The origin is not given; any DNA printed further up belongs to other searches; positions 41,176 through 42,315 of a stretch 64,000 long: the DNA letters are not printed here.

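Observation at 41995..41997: The paralogs toggle the canonical amine-binding Asp3.32 while all keep Asp5.42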

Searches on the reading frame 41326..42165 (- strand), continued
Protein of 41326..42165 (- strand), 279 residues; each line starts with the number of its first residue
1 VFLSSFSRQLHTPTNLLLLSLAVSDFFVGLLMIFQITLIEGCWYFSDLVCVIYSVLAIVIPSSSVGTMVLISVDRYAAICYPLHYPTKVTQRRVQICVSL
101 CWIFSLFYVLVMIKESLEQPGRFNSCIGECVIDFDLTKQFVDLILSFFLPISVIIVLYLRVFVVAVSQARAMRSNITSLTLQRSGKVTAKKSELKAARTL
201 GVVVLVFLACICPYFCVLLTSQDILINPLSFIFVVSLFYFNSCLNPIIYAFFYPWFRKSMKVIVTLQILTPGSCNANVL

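Call 14: list_cluster_members(proteins=[P0001, P0002, P0009])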
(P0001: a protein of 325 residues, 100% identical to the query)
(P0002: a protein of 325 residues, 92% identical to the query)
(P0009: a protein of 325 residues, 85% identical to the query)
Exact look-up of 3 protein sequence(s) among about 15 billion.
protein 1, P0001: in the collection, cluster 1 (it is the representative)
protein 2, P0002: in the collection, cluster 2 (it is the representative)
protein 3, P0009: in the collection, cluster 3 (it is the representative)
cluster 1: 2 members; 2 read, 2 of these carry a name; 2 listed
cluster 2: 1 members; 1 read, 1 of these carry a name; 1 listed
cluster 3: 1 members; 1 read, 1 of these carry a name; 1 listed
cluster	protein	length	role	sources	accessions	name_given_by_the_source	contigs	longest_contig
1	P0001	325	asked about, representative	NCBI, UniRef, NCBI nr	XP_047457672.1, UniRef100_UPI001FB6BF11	trace amine-associated receptor 13c-like [Mugil cephalus] | trace amine-associated receptor 13c-like n=1 Tax=Mugil cephalus TaxID=48193 ...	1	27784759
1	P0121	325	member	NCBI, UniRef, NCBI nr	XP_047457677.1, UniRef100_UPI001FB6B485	trace amine-associated receptor 13c-like [Mugil cephalus] | trace amine-associated receptor 13c-like n=1 Tax=Mugil cephalus TaxID=48193 ...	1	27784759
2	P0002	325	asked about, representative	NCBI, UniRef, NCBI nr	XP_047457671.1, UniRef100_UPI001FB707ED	trace amine-associated receptor 13c-like [Mugil cephalus] | trace amine-associated receptor 13c-like n=1 Tax=Mugil cephalus TaxID=48193 ...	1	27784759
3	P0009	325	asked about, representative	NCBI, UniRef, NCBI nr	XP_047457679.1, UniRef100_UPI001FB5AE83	trace amine-associated receptor 13c-like [Mugil cephalus] | trace amine-associated receptor 13c-like n=1 Tax=Mugil cephalus TaxID=48193 ...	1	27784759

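Call 17: list_cluster_members(proteins=[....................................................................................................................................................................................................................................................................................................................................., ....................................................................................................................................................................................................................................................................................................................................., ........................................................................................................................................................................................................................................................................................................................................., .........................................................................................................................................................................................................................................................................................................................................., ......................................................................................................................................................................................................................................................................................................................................, P0004, P0006, P0003, P0005])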
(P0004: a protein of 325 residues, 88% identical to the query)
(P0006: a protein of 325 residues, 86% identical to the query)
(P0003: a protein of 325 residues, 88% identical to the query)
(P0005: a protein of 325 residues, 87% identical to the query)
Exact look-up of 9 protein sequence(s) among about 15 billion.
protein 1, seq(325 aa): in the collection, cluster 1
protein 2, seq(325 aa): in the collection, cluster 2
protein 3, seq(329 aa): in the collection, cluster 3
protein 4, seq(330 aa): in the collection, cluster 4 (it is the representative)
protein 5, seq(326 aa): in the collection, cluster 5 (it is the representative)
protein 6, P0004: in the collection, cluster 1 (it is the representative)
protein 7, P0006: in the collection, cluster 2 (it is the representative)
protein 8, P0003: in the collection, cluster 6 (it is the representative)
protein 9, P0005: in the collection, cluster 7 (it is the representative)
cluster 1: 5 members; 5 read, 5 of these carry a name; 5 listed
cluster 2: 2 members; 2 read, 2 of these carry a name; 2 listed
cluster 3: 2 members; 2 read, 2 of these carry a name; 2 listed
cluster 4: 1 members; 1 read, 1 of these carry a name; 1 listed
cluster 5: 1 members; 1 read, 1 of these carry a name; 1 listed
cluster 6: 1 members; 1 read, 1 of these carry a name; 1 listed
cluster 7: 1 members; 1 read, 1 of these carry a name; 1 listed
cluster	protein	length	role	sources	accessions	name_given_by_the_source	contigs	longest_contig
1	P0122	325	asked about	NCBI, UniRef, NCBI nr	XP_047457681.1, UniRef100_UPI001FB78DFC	trace amine-associated receptor 13c-like [Mugil cephalus] | trace amine-associated receptor 13c-like n=1 Tax=Mugil cephalus TaxID=48193 ...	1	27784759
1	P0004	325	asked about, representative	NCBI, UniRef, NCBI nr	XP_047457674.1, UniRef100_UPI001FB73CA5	trace amine-associated receptor 13c-like [Mugil cephalus] | trace amine-associated receptor 13c-like n=1 Tax=Mugil cephalus TaxID=48193 ...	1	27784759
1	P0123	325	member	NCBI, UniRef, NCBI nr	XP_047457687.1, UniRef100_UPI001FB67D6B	trace amine-associated receptor 13c-like [Mugil cephalus] | trace amine-associated receptor 13c-like n=1 Tax=Mugil cephalus TaxID=48193 ...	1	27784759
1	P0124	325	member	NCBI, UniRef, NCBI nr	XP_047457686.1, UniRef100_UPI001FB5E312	trace amine-associated receptor 13c-like [Mugil cephalus] | trace amine-associated receptor 13c-like n=1 Tax=Mugil cephalus TaxID=48193 ...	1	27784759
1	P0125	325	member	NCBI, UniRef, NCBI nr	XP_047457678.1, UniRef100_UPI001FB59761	trace amine-associated receptor 13c-like [Mugil cephalus] | trace amine-associated receptor 13c-like n=1 Tax=Mugil cephalus TaxID=48193 ...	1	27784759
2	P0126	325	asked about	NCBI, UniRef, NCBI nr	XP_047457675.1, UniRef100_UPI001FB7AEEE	trace amine-associated receptor 13c-like [Mugil cephalus] | trace amine-associated receptor 13c-like n=1 Tax=Mugil cephalus TaxID=48193 ...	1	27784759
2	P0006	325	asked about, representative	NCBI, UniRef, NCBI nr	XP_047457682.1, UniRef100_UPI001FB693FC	trace amine-associated receptor 13c-like [Mugil cephalus] | trace amine-associated receptor 13c-like n=1 Tax=Mugil cephalus TaxID=48193 ...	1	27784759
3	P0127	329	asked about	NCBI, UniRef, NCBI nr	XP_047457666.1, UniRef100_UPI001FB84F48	trace amine-associated receptor 13c-like [Mugil cephalus] | trace amine-associated receptor 13c-like n=1 Tax=Mugil cephalus TaxID=48193 ...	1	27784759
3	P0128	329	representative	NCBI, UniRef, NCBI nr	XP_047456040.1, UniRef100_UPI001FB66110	trace amine-associated receptor 13c-like [Mugil cephalus] | trace amine-associated receptor 13c-like n=1 Tax=Mugil cephalus TaxID=48193 ...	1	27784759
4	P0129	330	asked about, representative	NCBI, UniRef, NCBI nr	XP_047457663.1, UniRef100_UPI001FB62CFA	trace amine-associated receptor 13c-like [Mugil cephalus] | trace amine-associated receptor 13c-like n=1 Tax=Mugil cephalus TaxID=48193 ...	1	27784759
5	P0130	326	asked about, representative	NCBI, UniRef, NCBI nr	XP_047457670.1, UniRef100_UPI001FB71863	trace amine-associated receptor 4-like [Mugil cephalus] | trace amine-associated receptor 4-like n=1 Tax=Mugil cephalus TaxID=48193 ...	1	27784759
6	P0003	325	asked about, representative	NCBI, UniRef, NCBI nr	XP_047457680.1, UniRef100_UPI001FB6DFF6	trace amine-associated receptor 13c-like [Mugil cephalus] | trace amine-associated receptor 13c-like n=1 Tax=Mugil cephalus TaxID=48193 ...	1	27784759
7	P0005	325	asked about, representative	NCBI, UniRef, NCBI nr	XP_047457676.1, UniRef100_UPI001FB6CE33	trace amine-associated receptor 13c-like [Mugil cephalus] | trace amine-associated receptor 13c-like n=1 Tax=Mugil cephalus TaxID=48193 ...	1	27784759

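Call 42: search_protein_families(library=pfam, proteins=[P0001, P0122, P0002, P0129, P0130, P0127], max_evalue=0.001)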
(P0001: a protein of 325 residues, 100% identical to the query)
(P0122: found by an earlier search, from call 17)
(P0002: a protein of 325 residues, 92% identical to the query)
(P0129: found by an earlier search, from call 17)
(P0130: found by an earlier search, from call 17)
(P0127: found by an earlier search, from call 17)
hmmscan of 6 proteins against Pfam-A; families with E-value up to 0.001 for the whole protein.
P0001 (325 aa): 3 families
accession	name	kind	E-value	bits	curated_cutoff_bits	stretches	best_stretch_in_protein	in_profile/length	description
PF00001.26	7tm_1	-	1.2e-47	163.1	30.5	1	43-295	2-260/260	7 transmembrane receptor (rhodopsin family)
PF10320.15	7TM_GPCR_Srsx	-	8.2e-05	22.6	24.1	1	43-304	8-251/257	Serpentine type 7TM GPCR chemoreceptor Srsx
PF10328.15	7TM_GPCR_Srx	-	9.5e-05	22.5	23.8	1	35-291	3-255/263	Serpentine type 7TM GPCR chemoreceptor Srx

P0122 (325 aa): 2 families
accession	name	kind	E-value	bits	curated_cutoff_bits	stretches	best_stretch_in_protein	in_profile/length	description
PF00001.26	7tm_1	-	4.9e-48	164.3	30.5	1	43-295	2-260/260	7 transmembrane receptor (rhodopsin family)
PF10320.15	7TM_GPCR_Srsx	-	0.00053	19.9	24.1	0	43-306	8-253/257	Serpentine type 7TM GPCR chemoreceptor Srsx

P0002 (325 aa): 1 family
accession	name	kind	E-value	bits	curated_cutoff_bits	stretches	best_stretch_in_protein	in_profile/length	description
PF00001.26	7tm_1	-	3.4e-48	164.8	30.5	1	43-295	2-260/260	7 transmembrane receptor (rhodopsin family)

P0129 (330 aa): 2 families
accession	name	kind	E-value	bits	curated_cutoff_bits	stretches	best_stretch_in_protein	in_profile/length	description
PF00001.26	7tm_1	-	3.2e-49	168.2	30.5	1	46-296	2-260/260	7 transmembrane receptor (rhodopsin family)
PF10328.15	7TM_GPCR_Srx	-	2.9e-05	24.2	23.8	1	38-231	3-205/263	Serpentine type 7TM GPCR chemoreceptor Srx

P0130 (326 aa): 2 families
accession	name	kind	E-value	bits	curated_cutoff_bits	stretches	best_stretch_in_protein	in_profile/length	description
PF00001.26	7tm_1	-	1.5e-45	156.1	30.5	1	44-296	2-260/260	7 transmembrane receptor (rhodopsin family)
PF10320.15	7TM_GPCR_Srsx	-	0.00026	20.9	24.1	1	44-307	8-253/257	Serpentine type 7TM GPCR chemoreceptor Srsx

P0127 (329 aa): 1 family
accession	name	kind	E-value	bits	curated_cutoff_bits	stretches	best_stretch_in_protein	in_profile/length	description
PF00001.26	7tm_1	-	4.1e-46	158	30.5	1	46-299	2-260/260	7 transmembrane receptor (rhodopsin family)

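Call 51: predict_structure(alignment_id=A1)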
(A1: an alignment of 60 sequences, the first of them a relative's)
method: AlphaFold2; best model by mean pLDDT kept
length: 325 residues; sequences in the alignment: 60
mean_pLDDT: 47.4   pTM: 0.31
mean pLDDT of the five models: 47.4, 46.9, 46.3, 41.0, 40.7
residues with pLDDT >= 90: 0; 70-90: 0; 50-70: 118; < 50: 207
segments of 3 or more residues with pLDDT < 50: 1-21, 84-91, 123-135, 157-280, 282-300, 314-325
pLDDT, mean of each block of 10 residues (from residue 1): 32 37 54 61 60 52 57 58 47 54 57 53 46 47 52 49 42 38 40 45 45 44 42 39 44 49 43 45 45 43 52 49 39
secondary structure, 60 per line:
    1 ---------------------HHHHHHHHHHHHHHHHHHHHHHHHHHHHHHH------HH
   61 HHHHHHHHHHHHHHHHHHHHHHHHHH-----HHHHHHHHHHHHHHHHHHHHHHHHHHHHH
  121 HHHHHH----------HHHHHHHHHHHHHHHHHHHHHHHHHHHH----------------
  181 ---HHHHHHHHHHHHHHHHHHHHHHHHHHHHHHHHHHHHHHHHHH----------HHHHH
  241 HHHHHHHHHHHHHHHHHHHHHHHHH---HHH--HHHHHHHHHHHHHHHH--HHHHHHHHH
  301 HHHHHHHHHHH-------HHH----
elements in order: H22-52 H59-86 H92-126 H137-164 H184-225 H236-265 H274-289 H292-311

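Call 56: find_encoding_contigs(protein=P0122, flank=3000, max_places=4)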
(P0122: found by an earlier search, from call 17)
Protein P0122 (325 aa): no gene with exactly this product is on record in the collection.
